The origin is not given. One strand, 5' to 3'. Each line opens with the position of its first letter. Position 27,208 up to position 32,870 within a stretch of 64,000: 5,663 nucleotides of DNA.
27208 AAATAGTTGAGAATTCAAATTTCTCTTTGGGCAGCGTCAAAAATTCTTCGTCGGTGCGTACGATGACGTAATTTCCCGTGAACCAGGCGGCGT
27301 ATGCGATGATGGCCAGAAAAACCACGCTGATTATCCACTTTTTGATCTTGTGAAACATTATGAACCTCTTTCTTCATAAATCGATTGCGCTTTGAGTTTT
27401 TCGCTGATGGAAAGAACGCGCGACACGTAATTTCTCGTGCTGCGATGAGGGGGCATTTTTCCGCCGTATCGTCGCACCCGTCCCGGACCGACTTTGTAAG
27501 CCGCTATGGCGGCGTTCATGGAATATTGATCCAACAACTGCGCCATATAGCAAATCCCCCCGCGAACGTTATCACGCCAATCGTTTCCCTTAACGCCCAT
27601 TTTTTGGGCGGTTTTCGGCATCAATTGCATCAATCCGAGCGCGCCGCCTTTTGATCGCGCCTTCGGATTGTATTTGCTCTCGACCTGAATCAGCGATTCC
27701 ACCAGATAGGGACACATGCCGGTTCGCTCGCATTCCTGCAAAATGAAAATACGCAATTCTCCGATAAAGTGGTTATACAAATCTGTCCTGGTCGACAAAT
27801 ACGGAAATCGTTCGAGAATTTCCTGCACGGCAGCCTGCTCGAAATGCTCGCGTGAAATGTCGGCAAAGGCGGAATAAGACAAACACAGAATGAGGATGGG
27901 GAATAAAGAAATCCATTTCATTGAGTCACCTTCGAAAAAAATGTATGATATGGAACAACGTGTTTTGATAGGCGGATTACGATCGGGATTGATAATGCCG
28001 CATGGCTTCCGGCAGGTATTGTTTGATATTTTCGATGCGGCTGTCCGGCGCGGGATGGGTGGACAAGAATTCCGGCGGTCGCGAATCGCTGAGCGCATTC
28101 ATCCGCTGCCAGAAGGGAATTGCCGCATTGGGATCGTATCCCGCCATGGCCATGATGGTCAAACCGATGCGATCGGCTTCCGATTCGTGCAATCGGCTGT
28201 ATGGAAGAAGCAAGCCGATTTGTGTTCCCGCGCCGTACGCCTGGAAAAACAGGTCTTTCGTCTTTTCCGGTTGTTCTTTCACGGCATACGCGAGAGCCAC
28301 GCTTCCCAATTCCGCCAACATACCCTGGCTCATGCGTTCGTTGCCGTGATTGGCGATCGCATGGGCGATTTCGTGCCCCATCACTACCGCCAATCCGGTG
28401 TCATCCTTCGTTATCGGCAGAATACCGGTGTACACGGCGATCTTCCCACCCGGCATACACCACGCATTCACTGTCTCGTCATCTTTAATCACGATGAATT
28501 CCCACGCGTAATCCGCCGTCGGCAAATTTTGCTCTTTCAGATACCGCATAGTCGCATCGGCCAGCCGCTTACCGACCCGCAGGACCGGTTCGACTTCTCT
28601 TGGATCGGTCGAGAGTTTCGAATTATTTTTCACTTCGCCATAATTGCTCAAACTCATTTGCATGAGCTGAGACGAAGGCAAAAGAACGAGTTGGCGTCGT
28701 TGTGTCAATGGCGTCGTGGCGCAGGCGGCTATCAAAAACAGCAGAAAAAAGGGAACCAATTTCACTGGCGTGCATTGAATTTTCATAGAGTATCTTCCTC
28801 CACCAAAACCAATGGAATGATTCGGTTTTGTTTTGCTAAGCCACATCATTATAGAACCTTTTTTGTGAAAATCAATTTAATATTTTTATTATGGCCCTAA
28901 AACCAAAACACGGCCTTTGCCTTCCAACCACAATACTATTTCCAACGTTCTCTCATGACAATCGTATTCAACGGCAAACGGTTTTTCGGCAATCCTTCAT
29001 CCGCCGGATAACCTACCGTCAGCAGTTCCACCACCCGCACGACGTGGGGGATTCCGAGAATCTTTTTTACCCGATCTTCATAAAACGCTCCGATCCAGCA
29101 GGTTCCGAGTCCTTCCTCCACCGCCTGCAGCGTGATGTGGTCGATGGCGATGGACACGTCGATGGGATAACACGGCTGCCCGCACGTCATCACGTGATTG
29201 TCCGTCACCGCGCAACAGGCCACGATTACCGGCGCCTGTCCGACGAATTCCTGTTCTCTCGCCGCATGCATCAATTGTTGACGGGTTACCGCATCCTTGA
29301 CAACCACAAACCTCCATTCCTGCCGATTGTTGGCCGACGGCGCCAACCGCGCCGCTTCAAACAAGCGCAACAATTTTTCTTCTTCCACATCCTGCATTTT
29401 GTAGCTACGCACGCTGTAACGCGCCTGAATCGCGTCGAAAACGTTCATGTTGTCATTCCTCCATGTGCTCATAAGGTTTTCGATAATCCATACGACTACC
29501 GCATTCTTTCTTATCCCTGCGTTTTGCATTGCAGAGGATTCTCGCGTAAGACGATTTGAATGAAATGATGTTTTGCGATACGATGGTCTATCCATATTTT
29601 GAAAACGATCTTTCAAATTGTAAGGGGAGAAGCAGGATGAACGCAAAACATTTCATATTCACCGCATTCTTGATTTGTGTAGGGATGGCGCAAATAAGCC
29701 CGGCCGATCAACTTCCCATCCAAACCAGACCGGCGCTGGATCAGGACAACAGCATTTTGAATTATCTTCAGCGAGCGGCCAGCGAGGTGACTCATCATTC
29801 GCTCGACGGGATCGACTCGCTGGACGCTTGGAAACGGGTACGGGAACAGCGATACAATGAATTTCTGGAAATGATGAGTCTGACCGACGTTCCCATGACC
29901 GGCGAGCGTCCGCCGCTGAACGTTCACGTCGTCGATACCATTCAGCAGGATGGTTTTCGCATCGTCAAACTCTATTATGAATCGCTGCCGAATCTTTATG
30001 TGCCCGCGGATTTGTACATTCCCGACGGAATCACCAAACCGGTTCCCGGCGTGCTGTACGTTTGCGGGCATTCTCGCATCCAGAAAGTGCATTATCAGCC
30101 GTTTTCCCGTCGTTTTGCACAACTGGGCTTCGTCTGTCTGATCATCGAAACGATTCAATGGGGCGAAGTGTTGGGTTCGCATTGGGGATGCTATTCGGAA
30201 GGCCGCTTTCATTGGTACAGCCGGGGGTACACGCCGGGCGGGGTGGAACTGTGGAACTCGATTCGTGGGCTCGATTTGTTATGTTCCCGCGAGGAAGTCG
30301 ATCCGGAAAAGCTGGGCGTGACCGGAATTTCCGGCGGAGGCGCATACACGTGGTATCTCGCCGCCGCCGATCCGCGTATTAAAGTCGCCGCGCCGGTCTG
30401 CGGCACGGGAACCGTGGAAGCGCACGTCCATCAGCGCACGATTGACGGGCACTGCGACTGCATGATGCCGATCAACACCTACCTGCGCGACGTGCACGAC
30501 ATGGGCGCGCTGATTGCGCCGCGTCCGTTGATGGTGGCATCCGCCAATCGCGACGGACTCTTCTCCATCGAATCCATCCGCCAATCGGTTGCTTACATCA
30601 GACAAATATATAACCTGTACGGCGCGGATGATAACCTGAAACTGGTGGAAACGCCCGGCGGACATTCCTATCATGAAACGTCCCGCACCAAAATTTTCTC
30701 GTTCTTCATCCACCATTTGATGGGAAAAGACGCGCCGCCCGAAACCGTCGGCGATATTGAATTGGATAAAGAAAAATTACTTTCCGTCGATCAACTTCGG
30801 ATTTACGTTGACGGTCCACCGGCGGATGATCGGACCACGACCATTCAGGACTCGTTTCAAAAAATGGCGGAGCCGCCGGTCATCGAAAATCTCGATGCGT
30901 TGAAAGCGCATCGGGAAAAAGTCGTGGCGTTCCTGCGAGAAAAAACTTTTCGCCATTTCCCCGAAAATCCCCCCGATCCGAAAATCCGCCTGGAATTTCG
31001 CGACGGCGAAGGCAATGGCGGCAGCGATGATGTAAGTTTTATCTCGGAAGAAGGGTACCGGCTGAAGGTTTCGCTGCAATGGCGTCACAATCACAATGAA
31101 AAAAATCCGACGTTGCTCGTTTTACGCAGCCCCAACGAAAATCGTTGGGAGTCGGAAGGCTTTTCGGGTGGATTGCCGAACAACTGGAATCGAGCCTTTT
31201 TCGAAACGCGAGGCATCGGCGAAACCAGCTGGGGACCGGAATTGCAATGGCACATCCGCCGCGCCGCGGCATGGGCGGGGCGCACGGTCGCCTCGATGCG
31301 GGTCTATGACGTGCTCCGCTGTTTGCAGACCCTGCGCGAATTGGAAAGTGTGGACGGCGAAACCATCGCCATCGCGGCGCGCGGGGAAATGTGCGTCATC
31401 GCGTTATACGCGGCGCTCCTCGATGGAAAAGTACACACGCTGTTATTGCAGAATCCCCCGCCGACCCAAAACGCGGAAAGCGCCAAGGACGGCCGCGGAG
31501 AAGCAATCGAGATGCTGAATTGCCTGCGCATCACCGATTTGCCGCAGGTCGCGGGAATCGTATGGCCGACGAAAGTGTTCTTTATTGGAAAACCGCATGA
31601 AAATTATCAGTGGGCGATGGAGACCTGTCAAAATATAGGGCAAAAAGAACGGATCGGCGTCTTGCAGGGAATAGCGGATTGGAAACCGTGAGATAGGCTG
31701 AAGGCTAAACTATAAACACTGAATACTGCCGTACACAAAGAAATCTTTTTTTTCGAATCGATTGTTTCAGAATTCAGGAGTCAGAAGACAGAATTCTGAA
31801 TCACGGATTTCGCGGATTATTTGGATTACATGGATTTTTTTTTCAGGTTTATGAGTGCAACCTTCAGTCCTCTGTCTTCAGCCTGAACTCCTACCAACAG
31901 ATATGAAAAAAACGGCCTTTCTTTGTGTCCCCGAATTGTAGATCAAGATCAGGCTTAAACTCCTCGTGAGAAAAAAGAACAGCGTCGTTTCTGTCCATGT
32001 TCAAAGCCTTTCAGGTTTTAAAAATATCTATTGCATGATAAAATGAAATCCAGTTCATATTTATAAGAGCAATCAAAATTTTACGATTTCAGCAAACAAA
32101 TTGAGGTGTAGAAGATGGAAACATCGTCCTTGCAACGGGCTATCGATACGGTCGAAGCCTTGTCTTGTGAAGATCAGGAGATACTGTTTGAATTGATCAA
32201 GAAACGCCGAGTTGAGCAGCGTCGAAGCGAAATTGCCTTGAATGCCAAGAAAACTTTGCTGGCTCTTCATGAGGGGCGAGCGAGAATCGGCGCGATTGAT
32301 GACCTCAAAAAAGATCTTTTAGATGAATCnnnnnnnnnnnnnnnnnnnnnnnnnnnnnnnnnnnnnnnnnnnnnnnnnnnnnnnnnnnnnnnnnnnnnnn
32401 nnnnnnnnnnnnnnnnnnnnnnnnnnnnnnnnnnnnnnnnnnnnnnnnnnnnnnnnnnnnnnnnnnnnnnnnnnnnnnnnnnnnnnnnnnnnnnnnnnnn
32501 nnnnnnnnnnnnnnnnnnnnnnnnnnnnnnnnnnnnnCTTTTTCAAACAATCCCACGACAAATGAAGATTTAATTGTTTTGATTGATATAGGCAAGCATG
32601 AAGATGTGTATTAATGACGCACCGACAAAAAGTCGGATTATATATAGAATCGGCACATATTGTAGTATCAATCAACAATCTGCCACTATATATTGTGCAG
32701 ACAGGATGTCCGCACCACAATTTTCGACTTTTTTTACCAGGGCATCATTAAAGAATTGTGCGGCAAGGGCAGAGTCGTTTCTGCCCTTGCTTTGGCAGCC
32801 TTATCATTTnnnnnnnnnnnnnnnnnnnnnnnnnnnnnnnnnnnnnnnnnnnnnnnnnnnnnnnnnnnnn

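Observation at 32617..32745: Family of ~125-bp MITE/REP-like elements with terminal and internal inverted repeats (4 copies)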

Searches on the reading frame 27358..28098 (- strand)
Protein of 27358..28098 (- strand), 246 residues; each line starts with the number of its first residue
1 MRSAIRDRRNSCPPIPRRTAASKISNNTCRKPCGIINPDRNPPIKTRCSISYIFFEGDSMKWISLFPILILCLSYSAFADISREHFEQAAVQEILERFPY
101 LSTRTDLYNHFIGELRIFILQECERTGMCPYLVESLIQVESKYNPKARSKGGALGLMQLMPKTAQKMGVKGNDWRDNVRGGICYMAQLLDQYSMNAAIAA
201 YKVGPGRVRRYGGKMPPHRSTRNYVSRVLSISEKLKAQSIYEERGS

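Call 48: search_protein_families(library=pfam, proteins=[window:27358-28098:-], max_evalue=0.0001)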
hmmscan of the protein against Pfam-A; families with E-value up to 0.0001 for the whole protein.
window:27358-28098:- (246 aa): 1 family
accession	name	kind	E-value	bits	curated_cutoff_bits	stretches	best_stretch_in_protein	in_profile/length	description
PF01464.25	SLT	-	5.2e-20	71.6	21.3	1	123-214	7-107/117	Transglycosylase SLT domain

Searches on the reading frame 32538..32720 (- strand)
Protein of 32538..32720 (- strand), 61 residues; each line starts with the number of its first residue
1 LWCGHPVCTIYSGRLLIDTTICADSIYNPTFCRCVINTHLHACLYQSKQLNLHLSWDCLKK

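Call 80: search_protein_families(library=pfam, proteins=[L021:3-1256:-], max_evalue=0.001)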
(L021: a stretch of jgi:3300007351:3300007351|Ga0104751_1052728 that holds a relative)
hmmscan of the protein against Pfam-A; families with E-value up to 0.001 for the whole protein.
L021:3-1256:- (418 aa): 0 families
